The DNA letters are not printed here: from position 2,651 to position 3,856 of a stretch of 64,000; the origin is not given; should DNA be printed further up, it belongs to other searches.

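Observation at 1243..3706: ABC-like ATPase (DUF3696-type tail) coupled to a protein with a PLD-fold-like C-terminus, inserted directly behind hsdS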

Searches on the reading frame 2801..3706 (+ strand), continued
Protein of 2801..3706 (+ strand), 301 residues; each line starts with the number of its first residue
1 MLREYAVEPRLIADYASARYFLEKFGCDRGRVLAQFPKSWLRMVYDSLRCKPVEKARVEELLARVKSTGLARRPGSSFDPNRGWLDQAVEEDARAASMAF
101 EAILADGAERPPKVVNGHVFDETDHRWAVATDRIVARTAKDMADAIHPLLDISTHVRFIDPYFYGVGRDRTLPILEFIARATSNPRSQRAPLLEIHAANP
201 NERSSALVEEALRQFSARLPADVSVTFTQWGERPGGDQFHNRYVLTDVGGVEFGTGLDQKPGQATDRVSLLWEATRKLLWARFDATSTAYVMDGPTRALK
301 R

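Call 83: search_protein_families(library=ncbifam, proteins=[L001:499-2004:-, L078:6265-7842:+, L082:6577-8094:+, L028:407-1915:+, L006:1269-2147:+], max_evalue=0.001)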
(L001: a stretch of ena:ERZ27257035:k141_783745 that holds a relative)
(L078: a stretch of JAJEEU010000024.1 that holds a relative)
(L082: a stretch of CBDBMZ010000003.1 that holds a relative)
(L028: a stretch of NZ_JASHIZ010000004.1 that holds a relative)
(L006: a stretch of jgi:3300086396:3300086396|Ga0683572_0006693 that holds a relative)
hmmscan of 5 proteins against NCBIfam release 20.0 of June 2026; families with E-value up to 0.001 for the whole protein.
L001:499-2004:- (501 aa): 26 families (the best 25 are shown)
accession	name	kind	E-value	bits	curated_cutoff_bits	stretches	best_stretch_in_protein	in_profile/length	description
NF038308.1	RNA_repair_RtcR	equivalog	6.6e-94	315.6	650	1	68-487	68-503/530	RNA repair transcriptional activator RtcR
NF003451.0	PRK05022.1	equivalog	2e-92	310.5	476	1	179-496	189-509/512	nitric oxide reductase transcriptional regulator NorR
NF041552.1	TF_PrdR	equivalog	1.8e-88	297.4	795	1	176-491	263-572/577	sigma-54 dependent transcriptional regulator PrdR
TIGR02915.1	PEP_resp_reg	equivalog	7.2e-88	295.4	502.6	1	173-497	132-444/445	PEP-CTERM-box response regulator transcription factor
TIGR01817.1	nifA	equivalog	1.1e-87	295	528.85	1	176-429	192-440/534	nif-specific transcriptional activator NifA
TIGR01818.1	ntrC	equivalog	5.5e-82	276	558.6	1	180-494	134-462/463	nitrogen regulation protein NR(I)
NF050807.1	TransRegFlbDCaul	equivalog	1.4e-78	264.8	750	1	180-489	118-432/454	sigma-54-dependent transcriptional regulator FlbD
NF008469.0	PRK11361.1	equivalog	1.4e-78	264.7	714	1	184-497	147-456/461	acetoacetate metabolism transcriptional regulator AtoC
NF011695.0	PRK15115.1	equivalog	5.5e-78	262.7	763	1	179-428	133-379/445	two-component system response regulator GlrR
TIGR02329.1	propionate_PrpR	equivalog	3.2e-74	250.5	499.2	1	178-493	210-525/526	propionate catabolism operon regulatory protein PrpR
NF049963.1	RespRegFlgRCampy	domain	2.8e-71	240.6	750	1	180-432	134-382/429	fla regulon two-component system response regulator FlgR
TIGR02974.1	phageshock_pspF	equivalog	1.4e-70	238.2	443.55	1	183-416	2-232/336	phage shock protein operon transcriptional activator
NF011958.0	PRK15429.1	equivalog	6.7e-70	236.5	830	1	178-429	377-624/692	formate hydrogenlyase transcriptional activator FlhA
NF007689.0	PRK10365.1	equivalog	1.7e-68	231.4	760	1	149-488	110-435/441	sigma-54-dependent response regulator transcription factor ZraR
NF011953.0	PRK15424.1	equivalog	2.6e-68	231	703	1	179-494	218-533/538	propionate catabolism operon regulatory protein PrpR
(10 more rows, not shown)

L078:6265-7842:+ (525 aa): 26 families (the best 25 are shown)
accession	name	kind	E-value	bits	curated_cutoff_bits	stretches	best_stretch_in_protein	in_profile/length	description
NF038308.1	RNA_repair_RtcR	equivalog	1.4e-103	347.6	650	1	89-506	78-504/530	RNA repair transcriptional activator RtcR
NF041552.1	TF_PrdR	equivalog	5.3e-95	318.9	795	1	173-514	243-576/577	sigma-54 dependent transcriptional regulator PrdR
NF003451.0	PRK05022.1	equivalog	3.9e-90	303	476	1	196-500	190-495/512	nitric oxide reductase transcriptional regulator NorR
TIGR02915.1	PEP_resp_reg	equivalog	3.1e-89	299.9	502.6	1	193-516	136-444/445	PEP-CTERM-box response regulator transcription factor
TIGR01817.1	nifA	equivalog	3.9e-89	299.8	528.85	1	195-444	195-439/534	nif-specific transcriptional activator NifA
TIGR01818.1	ntrC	equivalog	8.6e-89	298.4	558.6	1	136-508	75-457/463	nitrogen regulation protein NR(I)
TIGR02329.1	propionate_PrpR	equivalog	2e-88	297.3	499.2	1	195-512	211-525/526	propionate catabolism operon regulatory protein PrpR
NF008469.0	PRK11361.1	equivalog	2.1e-87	293.7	714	1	194-517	141-457/461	acetoacetate metabolism transcriptional regulator AtoC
NF050807.1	TransRegFlbDCaul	equivalog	5.5e-86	289.2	750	1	194-515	116-439/454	sigma-54-dependent transcriptional regulator FlbD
NF011953.0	PRK15424.1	equivalog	1.5e-81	274.6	703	1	194-512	217-532/538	propionate catabolism operon regulatory protein PrpR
NF007689.0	PRK10365.1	equivalog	1.4e-77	261.4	760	1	189-503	132-432/441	sigma-54-dependent response regulator transcription factor ZraR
NF011695.0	PRK15115.1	equivalog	2.3e-76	257.4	763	1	196-500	135-423/445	two-component system response regulator GlrR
TIGR02974.1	phageshock_pspF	equivalog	1.1e-73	248.4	443.55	1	198-430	1-230/336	phage shock protein operon transcriptional activator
NF011958.0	PRK15429.1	equivalog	5.6e-71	240.1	830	1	184-433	367-612/692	formate hydrogenlyase transcriptional activator FlhA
NF008176.1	PRK10923.1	equivalog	1.1e-68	232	620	1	162-508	105-460/469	nitrogen regulation protein NR(I)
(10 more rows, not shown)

L082:6577-8094:+ (505 aa): 27 families (the best 25 are shown)
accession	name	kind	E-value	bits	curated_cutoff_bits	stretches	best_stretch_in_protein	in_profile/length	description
NF038308.1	RNA_repair_RtcR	equivalog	5.3e-97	325.9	650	1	65-430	72-438/530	RNA repair transcriptional activator RtcR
NF041552.1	TF_PrdR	equivalog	4.4e-90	302.6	795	1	155-483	243-565/577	sigma-54 dependent transcriptional regulator PrdR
NF003451.0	PRK05022.1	equivalog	4.7e-89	299.4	476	1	176-418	188-426/512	nitric oxide reductase transcriptional regulator NorR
TIGR01818.1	ntrC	equivalog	2.2e-86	290.5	558.6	1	130-432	86-385/463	nitrogen regulation protein NR(I)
TIGR01817.1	nifA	equivalog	2.5e-86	290.6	528.85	1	178-412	196-425/534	nif-specific transcriptional activator NifA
TIGR02915.1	PEP_resp_reg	equivalog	3.4e-86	289.8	502.6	1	175-497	136-444/445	PEP-CTERM-box response regulator transcription factor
NF008469.0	PRK11361.1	equivalog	4.8e-86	289.3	714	1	173-482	138-442/461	acetoacetate metabolism transcriptional regulator AtoC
TIGR02329.1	propionate_PrpR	equivalog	4.7e-84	282.9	499.2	1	176-493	210-525/526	propionate catabolism operon regulatory protein PrpR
NF050807.1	TransRegFlbDCaul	equivalog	1.5e-83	281.2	750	1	178-493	118-436/454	sigma-54-dependent transcriptional regulator FlbD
NF007689.0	PRK10365.1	equivalog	3e-79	266.9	760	1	154-482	115-430/441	sigma-54-dependent response regulator transcription factor ZraR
NF011695.0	PRK15115.1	equivalog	2e-78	264.2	763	1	178-495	135-436/445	two-component system response regulator GlrR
NF011953.0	PRK15424.1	equivalog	5.1e-77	259.7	703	1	177-494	218-533/538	propionate catabolism operon regulatory protein PrpR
TIGR02974.1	phageshock_pspF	equivalog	6e-72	242.7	443.55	1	181-415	2-233/336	phage shock protein operon transcriptional activator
NF011958.0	PRK15429.1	equivalog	1.4e-70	238.7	830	1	160-417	362-614/692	formate hydrogenlyase transcriptional activator FlhA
NF008176.1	PRK10923.1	equivalog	5.2e-69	233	620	1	135-434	96-391/469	nitrogen regulation protein NR(I)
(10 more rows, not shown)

L028:407-1915:+ (502 aa): 27 families (the best 25 are shown)
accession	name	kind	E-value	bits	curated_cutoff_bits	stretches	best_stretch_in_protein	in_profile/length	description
NF038308.1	RNA_repair_RtcR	equivalog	6.8e-68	229.8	650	1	38-490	33-503/530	RNA repair transcriptional activator RtcR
TIGR01818.1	ntrC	equivalog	1.5e-61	208.7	558.6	1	142-493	86-457/463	nitrogen regulation protein NR(I)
NF050807.1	TransRegFlbDCaul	equivalog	3.6e-61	207.4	750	1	188-499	118-438/454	sigma-54-dependent transcriptional regulator FlbD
TIGR02915.1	PEP_resp_reg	equivalog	5.3e-61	206.8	502.6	1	182-501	133-444/445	PEP-CTERM-box response regulator transcription factor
TIGR01817.1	nifA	equivalog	4.8e-60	203.8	528.85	1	190-426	198-438/534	nif-specific transcriptional activator NifA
NF041552.1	TF_PrdR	equivalog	4.7e-57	193.6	795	1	184-499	263-576/577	sigma-54 dependent transcriptional regulator PrdR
NF003451.0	PRK05022.1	equivalog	2.1e-55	188.4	476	1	186-486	188-496/512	nitric oxide reductase transcriptional regulator NorR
NF008085.0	PRK10820.1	equivalog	2.6e-55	188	576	1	182-465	198-486/520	transcriptional regulator TyrR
NF051870.1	NAssimRespRegNtrX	equivalog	2.4e-54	185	600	1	146-486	95-438/452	nitrogen assimilation response regulator NtrX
NF008469.0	PRK11361.1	equivalog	9.2e-54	182.8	714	1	186-501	141-456/461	acetoacetate metabolism transcriptional regulator AtoC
TIGR02329.1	propionate_PrpR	equivalog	3.1e-53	181.2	499.2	1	185-496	209-524/526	propionate catabolism operon regulatory protein PrpR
NF041906.1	V4R_TF_MobR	exception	6.5e-52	176.7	999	1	191-487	235-533/544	phenol degradation transcriptional regulator MobR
NF007689.0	PRK10365.1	equivalog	5e-50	170.6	760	1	186-487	138-431/441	sigma-54-dependent response regulator transcription factor ZraR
NF008485.2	PRK11388.1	equivalog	1.7e-49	168.7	551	1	185-486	329-623/643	dihydroxyacetone kinase operon transcriptional regulator DhaR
NF008176.1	PRK10923.1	equivalog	2.9e-48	164.6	620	1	185-500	135-467/469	nitrogen regulation protein NR(I)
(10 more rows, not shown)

L006:1269-2147:+ (292 aa): 0 families

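Call 90: find_related_loci(query=A5, collection=metagenome_contigs, flank=6000)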
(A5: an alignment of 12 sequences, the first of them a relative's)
Query A5 (527 aa) in metagenome_contigs; peptide patterns used: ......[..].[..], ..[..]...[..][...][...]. (x = any residue, [..] = any of these).
600 stretches matched a pattern (row limit reached: there are more); 592 encode a relative of the query (tblastn E <= 1e-3); the best 80 are kept; 80 distinct loci.
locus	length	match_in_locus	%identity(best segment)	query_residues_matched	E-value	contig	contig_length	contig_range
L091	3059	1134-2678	64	1-527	0e+0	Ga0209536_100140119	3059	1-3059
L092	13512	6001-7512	65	7-527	0e+0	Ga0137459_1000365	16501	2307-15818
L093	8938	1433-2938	65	1-527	0e+0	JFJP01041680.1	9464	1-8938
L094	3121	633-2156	62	1-527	0e+0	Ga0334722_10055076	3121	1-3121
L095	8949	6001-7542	63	1-527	0e+0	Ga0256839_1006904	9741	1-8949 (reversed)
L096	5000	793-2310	62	1-527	0e+0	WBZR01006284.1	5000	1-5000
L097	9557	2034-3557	63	1-527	0e+0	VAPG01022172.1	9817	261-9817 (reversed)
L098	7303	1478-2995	62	1-527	0e+0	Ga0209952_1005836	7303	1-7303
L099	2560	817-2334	61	1-527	0e+0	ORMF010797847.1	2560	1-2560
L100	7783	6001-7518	62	1-527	0e+0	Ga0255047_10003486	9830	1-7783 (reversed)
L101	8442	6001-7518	62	1-527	0e+0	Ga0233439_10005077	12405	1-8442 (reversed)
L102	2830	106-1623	61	1-527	0e+0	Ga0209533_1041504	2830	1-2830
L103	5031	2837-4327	63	2-527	0e+0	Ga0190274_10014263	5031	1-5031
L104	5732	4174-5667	62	1-522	0e+0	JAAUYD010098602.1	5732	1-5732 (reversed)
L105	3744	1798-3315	61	1-527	0e+0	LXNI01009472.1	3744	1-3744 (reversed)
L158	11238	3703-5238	57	1-527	0e+0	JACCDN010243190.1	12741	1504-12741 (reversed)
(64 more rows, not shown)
